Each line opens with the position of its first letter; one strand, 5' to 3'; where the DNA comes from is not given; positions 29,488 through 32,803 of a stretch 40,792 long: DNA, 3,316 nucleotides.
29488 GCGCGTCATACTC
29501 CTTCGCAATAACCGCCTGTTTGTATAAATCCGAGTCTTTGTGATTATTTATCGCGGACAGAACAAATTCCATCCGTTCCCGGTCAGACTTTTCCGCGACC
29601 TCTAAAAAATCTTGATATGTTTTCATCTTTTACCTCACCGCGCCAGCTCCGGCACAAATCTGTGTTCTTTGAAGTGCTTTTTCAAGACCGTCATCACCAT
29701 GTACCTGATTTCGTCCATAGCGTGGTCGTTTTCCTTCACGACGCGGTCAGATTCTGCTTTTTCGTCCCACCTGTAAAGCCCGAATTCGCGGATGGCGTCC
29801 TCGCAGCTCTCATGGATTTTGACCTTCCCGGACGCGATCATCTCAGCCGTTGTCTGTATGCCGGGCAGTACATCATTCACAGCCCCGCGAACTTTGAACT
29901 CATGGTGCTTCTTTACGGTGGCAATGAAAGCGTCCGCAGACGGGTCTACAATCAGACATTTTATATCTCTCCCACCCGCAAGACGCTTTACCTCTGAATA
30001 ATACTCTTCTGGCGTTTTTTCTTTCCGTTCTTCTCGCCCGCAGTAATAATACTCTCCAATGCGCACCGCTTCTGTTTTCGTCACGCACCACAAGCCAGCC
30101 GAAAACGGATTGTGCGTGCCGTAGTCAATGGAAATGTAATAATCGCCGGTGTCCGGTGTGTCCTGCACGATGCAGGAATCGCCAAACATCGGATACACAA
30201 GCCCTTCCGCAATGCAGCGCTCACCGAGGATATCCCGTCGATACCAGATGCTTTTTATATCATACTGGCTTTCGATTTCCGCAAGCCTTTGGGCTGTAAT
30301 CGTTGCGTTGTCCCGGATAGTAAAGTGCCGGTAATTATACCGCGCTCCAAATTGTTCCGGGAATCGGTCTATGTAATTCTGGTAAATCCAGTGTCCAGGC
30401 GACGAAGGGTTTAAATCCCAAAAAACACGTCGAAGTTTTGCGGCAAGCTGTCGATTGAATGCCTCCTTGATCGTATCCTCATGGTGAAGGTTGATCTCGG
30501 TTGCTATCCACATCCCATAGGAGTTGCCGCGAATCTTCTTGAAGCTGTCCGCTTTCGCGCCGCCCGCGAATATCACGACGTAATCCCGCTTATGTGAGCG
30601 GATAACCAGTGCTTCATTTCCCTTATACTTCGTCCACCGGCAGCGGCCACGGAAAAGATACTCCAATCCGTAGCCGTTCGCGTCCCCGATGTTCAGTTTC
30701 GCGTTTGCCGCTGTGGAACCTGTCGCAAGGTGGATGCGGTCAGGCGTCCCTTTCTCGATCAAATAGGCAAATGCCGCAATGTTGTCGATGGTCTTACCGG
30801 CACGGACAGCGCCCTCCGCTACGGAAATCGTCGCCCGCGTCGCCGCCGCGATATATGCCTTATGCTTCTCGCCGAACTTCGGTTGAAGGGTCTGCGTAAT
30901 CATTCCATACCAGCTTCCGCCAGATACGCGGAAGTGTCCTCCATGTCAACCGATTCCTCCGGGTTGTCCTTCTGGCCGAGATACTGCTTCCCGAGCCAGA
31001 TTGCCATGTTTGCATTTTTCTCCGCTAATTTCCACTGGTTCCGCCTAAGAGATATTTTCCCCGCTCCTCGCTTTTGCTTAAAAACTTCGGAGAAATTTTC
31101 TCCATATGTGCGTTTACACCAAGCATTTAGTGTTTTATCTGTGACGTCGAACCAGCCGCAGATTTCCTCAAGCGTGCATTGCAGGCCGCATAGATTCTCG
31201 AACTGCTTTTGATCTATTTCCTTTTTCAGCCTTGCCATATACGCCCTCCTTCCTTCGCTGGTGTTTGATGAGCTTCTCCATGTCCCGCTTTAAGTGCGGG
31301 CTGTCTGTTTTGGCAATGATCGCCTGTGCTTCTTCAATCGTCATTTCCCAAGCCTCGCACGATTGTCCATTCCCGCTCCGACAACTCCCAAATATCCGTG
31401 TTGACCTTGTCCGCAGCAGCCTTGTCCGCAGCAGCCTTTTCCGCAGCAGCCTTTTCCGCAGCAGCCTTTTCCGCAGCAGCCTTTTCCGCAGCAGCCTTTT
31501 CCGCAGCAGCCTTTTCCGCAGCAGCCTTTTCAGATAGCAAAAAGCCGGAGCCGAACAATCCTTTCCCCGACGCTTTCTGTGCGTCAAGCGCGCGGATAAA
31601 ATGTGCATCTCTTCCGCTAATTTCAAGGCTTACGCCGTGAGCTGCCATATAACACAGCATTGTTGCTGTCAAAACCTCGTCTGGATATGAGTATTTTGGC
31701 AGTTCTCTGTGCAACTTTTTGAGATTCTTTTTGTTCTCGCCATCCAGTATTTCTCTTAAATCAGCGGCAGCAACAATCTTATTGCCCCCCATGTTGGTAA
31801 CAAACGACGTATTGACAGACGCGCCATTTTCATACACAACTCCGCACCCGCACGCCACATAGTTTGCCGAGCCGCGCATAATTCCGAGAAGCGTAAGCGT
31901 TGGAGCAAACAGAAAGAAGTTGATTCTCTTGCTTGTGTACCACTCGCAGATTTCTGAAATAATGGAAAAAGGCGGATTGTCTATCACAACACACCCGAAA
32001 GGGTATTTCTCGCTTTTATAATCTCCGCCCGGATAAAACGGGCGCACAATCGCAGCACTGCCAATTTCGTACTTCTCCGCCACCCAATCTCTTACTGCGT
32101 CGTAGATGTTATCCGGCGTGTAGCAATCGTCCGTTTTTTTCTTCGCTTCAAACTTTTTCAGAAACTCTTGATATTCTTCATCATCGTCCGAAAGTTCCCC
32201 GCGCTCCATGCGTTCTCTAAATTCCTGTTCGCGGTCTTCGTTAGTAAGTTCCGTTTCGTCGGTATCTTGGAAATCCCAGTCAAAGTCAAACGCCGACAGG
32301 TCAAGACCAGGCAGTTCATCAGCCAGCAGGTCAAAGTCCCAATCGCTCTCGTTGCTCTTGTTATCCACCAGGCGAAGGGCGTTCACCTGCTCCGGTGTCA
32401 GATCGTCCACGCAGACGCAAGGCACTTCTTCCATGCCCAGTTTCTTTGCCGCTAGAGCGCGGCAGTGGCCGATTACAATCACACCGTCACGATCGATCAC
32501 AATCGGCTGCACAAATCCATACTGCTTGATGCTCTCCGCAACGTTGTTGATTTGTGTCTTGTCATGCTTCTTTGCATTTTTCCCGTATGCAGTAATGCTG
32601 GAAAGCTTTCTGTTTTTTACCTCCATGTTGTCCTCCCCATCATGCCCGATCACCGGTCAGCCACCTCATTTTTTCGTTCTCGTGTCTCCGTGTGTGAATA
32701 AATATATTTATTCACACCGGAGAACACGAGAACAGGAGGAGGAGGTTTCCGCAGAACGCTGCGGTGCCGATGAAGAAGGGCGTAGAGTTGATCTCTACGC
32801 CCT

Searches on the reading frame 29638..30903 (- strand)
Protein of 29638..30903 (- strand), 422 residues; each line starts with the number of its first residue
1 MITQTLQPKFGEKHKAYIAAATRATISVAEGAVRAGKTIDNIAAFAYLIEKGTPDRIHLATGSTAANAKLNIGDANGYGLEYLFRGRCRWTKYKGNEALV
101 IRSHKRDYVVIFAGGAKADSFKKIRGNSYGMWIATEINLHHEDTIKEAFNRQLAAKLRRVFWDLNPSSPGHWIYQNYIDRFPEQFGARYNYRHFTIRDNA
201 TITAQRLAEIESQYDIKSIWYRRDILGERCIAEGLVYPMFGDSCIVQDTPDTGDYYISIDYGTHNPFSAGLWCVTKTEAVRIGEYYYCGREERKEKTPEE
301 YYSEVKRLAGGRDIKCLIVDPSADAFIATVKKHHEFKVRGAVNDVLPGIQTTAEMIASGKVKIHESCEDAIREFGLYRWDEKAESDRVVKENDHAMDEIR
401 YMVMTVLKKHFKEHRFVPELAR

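Call 6: search_protein_families(library=pfam, proteins=[window:29638-30903:-], max_evalue=0.01)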
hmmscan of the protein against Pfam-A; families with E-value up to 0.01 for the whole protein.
window:29638-30903:- (422 aa): 3 families
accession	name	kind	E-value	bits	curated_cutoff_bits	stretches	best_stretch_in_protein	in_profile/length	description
PF03237.21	Terminase_6N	-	8e-07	29.4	22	1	72-238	44-209/215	Terminase large subunit, T4likevirus-type, N-terminal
PF17289.8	Terminase_6C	-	9.5e-07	29.4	22.6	1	259-404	3-153/155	Terminase RNaseH-like domain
PF04466.19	Terminase_3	-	1.4e-05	25.2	23.2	1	103-228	75-201/201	Phage terminase large subunit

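Call 7: search_protein_families(library=phrogs, proteins=[window:29638-30903:-], max_evalue=0.001)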
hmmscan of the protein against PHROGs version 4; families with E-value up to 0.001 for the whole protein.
window:29638-30903:- (422 aa): 7 families
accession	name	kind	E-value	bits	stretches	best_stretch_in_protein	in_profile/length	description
phrog_2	-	head and packaging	9.5e-36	124.8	1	16-410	272-596/807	terminase large subunit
phrog_10250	-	head and packaging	3.6e-31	109.7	1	221-413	10-222/228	terminase large subunit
phrog_29775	-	unknown function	1.6e-22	81.2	1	34-212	4-175/212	-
phrog_5653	-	head and packaging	3.1e-21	77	1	230-408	4-182/199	terminase large subunit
phrog_6672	-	head and packaging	1.9e-14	54.4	1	316-410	36-133/145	terminase large subunit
phrog_30463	-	unknown function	2e-06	29.4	1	342-405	12-72/101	-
phrog_3717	-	head and packaging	0.00023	21.7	1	96-265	92-262/277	terminase large subunit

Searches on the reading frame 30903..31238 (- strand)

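Call 54: search_protein_families(library=pfam, proteins=[window:30903-31238:-], max_evalue=0.001)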
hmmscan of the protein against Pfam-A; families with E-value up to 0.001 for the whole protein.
window:30903-31238:- (112 aa): 0 families

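Call 55: search_protein_families(library=phrogs, proteins=[window:30903-31238:-], max_evalue=0.0001)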
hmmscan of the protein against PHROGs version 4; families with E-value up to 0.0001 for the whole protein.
window:30903-31238:- (112 aa): 2 families
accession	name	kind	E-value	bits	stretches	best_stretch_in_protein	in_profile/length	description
phrog_606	-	head and packaging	2.6e-07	31.9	1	20-102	69-143/167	terminase small subunit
phrog_309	-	head and packaging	2.7e-07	31.9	1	2-72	136-206/319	terminase small subunit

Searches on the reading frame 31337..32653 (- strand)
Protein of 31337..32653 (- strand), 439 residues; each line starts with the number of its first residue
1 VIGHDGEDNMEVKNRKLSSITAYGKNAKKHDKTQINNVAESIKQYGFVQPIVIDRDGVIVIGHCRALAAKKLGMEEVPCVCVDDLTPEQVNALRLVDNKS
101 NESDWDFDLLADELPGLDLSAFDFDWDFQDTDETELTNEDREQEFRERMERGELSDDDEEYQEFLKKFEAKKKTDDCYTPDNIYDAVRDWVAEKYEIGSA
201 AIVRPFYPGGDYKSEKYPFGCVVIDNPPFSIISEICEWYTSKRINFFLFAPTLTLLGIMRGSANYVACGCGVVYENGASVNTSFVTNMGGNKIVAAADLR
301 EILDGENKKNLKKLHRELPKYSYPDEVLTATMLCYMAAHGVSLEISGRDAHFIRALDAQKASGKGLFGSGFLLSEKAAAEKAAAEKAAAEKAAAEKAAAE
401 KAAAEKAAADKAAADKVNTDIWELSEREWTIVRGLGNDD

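Call 6: search_protein_families(library=pfam, proteins=[window:31337-32653:-], max_evalue=0.01)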
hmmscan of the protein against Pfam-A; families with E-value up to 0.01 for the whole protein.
window:31337-32653:- (439 aa): 2 families
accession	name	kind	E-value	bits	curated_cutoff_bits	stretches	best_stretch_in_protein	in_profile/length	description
PF02195.25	ParB_N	-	1.7e-07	31.6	26.3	1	28-98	20-93/95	ParB N-terminal domain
PF07382.16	HC2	-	3.4e-05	24.5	40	1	376-416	12-52/194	Histone H1-like nucleoprotein HC2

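Call 7: search_protein_families(library=phrogs, proteins=[window:31337-32653:-], max_evalue=0.001)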
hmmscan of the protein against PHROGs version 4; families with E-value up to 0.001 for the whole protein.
window:31337-32653:- (439 aa): 20 families
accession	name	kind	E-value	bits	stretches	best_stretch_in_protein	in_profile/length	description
phrog_21498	-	unknown function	2.3e-81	274.2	1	155-435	17-268/270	-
phrog_620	-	DNA, RNA and nucleotide metabolism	4.4e-45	155.4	1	8-177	5-168/217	ParB-like partition protein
phrog_498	-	other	4.2e-40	138.9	1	8-179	31-197/633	DNA methyltransferase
phrog_930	-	DNA, RNA and nucleotide metabolism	7e-37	128.4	1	9-158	4-148/223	ParB-like partition protein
phrog_15396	-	DNA, RNA and nucleotide metabolism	2.9e-32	113.5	1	18-139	10-130/258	ParB-like partition nuclease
phrog_940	-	DNA, RNA and nucleotide metabolism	6e-31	109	1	9-176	3-167/388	nuclease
phrog_8071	-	DNA, RNA and nucleotide metabolism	1.4e-24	88.1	1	9-126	4-125/389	ParB-like partition protein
phrog_9353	-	unknown function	2.2e-20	74.5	1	16-170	15-175/245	-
phrog_18056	-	DNA, RNA and nucleotide metabolism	1.4e-15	58.1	1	10-98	1-88/387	ParB-like partition nuclease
phrog_723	-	DNA, RNA and nucleotide metabolism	7.4e-15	56.3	1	10-168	11-166/223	ParB-like partition protein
phrog_4715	-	DNA, RNA and nucleotide metabolism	4.5e-12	46.2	1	8-102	143-241/630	ParB-like partition protein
phrog_6218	-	DNA, RNA and nucleotide metabolism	6.6e-11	43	1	31-98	23-96/506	ParB-like partition protein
phrog_5475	-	unknown function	3.7e-10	40.2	1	12-91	3-81/458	-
phrog_3264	-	DNA, RNA and nucleotide metabolism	7.4e-10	39.9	1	10-98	47-138/337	ParB-like partition protein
phrog_12047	-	DNA, RNA and nucleotide metabolism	4.8e-09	37.2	1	31-83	17-69/301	ParB-like partition nuclease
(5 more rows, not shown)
